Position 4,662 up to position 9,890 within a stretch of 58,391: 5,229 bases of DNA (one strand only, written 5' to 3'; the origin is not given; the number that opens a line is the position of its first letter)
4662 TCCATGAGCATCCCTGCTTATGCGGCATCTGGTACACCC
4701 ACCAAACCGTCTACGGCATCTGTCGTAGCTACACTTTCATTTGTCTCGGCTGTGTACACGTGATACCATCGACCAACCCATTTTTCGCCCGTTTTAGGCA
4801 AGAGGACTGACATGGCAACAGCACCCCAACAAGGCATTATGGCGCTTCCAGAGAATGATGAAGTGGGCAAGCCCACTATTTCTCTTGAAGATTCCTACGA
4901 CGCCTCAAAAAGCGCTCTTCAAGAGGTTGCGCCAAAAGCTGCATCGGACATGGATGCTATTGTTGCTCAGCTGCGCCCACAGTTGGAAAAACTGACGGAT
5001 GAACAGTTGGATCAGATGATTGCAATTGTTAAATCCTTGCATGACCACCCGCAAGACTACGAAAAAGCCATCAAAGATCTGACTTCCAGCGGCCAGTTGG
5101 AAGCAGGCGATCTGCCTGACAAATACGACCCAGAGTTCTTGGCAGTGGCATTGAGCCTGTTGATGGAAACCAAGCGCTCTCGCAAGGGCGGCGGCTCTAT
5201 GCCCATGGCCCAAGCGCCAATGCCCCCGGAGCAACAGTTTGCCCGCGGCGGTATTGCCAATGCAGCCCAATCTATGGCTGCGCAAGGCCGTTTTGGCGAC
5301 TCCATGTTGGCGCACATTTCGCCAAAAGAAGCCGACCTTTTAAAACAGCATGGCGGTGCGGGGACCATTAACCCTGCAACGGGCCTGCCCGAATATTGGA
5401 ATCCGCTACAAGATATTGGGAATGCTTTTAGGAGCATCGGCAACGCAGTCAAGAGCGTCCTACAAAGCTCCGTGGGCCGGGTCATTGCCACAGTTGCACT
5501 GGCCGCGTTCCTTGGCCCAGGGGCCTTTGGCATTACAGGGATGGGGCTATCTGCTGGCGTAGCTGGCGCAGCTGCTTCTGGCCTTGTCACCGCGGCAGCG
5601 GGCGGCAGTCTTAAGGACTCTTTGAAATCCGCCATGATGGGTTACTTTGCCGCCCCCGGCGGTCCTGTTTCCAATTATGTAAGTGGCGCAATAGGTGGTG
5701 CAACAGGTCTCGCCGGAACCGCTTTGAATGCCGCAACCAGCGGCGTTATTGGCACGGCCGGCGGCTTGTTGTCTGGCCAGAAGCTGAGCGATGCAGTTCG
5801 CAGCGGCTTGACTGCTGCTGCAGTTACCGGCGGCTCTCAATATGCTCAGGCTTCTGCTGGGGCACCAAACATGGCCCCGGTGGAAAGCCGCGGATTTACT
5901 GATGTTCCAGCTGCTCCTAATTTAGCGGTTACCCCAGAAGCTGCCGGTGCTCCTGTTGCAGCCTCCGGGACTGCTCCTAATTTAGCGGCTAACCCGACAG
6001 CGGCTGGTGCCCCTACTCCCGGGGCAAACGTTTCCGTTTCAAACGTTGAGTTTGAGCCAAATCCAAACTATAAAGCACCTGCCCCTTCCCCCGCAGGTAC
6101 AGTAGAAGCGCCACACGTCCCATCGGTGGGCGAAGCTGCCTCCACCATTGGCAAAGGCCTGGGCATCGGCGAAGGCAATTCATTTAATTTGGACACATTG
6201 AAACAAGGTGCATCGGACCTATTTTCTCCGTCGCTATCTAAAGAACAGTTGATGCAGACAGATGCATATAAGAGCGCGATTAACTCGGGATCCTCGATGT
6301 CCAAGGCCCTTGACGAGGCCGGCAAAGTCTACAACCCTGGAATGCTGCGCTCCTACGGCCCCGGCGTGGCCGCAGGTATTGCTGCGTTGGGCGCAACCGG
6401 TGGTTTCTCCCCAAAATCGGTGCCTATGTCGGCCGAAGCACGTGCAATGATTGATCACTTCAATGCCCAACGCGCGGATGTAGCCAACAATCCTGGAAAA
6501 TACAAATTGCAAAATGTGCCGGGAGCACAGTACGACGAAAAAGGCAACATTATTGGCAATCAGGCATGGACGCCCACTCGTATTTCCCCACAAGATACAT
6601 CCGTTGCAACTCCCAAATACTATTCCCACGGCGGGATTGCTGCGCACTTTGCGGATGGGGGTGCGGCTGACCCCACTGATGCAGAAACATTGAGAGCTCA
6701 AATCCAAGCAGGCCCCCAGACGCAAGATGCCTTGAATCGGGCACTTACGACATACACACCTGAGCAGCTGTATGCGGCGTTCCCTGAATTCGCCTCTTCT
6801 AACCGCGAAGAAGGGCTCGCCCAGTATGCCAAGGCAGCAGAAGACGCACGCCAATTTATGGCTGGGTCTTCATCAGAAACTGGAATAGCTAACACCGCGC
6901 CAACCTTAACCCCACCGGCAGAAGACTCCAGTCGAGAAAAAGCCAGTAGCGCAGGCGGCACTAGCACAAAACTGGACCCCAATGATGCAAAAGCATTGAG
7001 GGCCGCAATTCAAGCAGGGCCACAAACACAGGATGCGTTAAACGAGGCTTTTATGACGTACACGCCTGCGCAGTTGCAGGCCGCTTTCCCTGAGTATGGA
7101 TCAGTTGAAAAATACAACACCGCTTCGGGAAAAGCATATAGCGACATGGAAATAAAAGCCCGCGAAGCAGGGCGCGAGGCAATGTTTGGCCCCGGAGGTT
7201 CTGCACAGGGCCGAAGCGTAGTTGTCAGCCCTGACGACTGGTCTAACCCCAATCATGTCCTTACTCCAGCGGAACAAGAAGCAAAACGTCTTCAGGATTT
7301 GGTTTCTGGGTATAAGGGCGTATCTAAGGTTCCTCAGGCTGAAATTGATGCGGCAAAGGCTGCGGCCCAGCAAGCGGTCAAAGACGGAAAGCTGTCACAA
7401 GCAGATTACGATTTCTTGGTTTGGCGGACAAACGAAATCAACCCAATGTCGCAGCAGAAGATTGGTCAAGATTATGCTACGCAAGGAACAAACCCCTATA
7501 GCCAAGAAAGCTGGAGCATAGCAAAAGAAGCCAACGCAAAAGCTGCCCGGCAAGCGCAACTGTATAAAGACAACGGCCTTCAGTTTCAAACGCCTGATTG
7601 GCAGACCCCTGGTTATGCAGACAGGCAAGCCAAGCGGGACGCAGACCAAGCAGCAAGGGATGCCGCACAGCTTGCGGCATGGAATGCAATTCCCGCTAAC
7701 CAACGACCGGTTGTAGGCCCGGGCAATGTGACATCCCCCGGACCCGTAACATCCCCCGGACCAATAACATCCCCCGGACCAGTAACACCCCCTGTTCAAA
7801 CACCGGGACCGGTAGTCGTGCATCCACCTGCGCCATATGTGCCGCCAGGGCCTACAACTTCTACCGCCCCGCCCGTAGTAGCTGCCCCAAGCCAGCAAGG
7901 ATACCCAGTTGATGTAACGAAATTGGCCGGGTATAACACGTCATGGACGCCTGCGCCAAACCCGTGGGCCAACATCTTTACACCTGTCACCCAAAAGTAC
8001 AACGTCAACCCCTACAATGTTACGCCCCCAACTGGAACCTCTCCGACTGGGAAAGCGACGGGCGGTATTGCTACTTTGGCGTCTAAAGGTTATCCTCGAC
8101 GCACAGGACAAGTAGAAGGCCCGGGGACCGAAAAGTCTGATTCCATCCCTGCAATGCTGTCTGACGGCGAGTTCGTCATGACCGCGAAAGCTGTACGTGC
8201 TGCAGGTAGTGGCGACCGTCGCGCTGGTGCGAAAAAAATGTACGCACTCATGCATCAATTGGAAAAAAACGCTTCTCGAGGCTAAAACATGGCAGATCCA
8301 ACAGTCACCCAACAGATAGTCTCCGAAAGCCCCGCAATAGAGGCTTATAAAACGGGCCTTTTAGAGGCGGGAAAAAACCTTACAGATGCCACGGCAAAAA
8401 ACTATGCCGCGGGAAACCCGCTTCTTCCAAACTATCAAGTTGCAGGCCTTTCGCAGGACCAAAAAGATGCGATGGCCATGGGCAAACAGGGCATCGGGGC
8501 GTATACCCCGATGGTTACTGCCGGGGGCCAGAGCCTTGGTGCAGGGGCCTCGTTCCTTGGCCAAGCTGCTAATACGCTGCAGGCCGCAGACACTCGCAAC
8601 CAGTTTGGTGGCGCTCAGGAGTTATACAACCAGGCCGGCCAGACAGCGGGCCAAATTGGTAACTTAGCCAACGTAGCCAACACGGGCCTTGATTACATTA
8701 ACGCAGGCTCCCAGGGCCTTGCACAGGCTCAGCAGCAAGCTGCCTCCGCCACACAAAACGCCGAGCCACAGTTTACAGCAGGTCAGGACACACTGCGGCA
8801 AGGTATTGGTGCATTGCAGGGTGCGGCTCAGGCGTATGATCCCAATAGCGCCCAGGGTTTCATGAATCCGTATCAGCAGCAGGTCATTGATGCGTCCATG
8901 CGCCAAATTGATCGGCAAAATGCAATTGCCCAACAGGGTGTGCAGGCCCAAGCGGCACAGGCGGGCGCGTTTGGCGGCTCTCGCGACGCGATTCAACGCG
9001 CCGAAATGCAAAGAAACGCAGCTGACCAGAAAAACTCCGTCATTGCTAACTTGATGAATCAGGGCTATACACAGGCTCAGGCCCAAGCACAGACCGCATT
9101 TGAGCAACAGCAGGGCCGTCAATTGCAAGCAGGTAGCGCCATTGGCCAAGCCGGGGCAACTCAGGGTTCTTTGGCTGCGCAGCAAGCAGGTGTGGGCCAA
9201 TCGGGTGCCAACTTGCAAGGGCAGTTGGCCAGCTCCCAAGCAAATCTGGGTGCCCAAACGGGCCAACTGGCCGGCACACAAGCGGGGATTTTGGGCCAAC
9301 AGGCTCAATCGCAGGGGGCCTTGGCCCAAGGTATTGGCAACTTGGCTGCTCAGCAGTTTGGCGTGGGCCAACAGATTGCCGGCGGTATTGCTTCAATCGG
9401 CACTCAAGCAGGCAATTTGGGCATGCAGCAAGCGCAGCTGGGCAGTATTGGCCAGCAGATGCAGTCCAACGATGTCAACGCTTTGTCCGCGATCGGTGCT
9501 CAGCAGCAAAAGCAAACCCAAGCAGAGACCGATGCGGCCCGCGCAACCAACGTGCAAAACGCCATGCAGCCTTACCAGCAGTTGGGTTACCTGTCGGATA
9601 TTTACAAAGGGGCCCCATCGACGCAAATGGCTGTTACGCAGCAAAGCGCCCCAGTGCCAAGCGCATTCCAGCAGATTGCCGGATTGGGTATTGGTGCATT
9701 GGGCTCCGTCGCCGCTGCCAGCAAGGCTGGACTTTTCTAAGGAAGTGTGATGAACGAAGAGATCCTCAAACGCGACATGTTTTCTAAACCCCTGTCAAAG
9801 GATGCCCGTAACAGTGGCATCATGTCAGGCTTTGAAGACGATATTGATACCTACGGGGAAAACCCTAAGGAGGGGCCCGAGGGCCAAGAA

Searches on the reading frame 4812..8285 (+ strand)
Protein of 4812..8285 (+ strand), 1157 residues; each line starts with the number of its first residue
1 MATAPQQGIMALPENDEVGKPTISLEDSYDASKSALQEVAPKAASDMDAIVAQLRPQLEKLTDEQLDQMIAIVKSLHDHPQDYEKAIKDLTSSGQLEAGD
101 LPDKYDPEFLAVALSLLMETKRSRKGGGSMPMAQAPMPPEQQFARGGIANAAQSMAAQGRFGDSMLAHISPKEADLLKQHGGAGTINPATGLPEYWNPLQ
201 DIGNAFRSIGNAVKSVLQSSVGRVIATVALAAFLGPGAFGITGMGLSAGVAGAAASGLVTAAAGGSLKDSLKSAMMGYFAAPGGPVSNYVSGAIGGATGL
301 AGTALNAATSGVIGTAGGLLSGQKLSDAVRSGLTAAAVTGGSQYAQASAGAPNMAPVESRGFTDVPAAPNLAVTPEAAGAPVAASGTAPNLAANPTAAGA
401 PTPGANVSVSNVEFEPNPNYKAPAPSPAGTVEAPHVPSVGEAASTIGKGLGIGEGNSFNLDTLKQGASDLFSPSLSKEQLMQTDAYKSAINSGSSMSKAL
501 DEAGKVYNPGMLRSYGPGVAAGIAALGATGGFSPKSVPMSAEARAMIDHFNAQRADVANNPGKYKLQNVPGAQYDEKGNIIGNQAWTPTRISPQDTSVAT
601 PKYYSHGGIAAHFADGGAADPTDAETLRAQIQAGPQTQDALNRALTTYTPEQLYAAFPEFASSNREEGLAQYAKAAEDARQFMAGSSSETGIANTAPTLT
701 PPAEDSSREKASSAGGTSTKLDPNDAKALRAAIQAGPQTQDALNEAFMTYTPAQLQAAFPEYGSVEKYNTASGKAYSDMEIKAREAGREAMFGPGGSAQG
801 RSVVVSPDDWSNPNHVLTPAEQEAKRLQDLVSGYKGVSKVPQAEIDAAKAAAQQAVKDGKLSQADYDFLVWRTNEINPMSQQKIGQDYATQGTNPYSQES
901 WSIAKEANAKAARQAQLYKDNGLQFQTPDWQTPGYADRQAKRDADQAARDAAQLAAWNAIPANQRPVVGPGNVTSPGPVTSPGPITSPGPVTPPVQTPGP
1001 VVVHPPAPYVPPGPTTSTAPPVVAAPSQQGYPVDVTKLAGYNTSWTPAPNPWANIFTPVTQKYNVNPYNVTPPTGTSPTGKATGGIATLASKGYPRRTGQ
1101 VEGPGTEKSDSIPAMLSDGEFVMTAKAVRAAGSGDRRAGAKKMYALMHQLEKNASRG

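Call 22: search_protein_families(library=pfam, proteins=[window:4812-8285:+], max_evalue=0.001)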
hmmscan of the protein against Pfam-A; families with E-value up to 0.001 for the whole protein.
window:4812-8285:+ (1157 aa): 1 family
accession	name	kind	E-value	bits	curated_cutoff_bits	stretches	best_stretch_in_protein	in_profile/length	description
PF00191.25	Annexin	-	0.00042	20.8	25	0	725-762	2-39/66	Annexin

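Call 35: search_protein_families(library=phrogs, proteins=[window:4812-8285:+], max_evalue=0.001)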
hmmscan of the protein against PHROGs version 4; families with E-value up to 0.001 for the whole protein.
window:4812-8285:+ (1157 aa): 4 families
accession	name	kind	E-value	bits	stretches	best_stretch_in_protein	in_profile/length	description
phrog_23013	-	tail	4e-08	32.4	1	1081-1134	1244-1295/1379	tail length tape measure protein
phrog_5448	-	tail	3e-07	28.7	1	1098-1132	2286-2320/3103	tail length tape measure protein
phrog_13338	-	unknown function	3.1e-06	26.7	1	1099-1132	787-820/903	-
phrog_17300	-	tail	5.6e-06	26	1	1079-1134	762-813/900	tail length tape measure protein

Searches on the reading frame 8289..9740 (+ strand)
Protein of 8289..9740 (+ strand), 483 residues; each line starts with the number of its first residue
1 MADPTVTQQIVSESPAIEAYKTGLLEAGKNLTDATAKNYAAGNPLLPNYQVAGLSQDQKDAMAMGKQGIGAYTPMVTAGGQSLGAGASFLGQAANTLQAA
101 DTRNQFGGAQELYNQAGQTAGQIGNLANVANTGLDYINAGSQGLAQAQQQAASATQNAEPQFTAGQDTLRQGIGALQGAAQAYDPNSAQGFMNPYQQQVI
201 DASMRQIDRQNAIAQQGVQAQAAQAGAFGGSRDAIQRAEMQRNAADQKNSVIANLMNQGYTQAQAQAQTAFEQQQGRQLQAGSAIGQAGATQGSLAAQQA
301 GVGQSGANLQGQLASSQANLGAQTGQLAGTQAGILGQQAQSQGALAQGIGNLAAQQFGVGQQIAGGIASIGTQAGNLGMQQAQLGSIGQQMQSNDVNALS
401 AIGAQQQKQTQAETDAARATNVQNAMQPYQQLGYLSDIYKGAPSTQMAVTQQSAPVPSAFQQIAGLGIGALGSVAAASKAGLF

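Call 22: search_protein_families(library=pfam, proteins=[window:8289-9740:+], max_evalue=0.001)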
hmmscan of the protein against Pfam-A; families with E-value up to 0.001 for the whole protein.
window:8289-9740:+ (483 aa): 0 families

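Call 35: search_protein_families(library=phrogs, proteins=[window:8289-9740:+], max_evalue=0.001)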
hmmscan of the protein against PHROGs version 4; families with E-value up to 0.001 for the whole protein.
window:8289-9740:+ (483 aa): 1 family
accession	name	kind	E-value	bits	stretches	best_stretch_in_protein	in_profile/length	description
phrog_4287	-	DNA, RNA and nucleotide metabolism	0.00025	21.4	1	331-478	191-315/392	DNA ejection protein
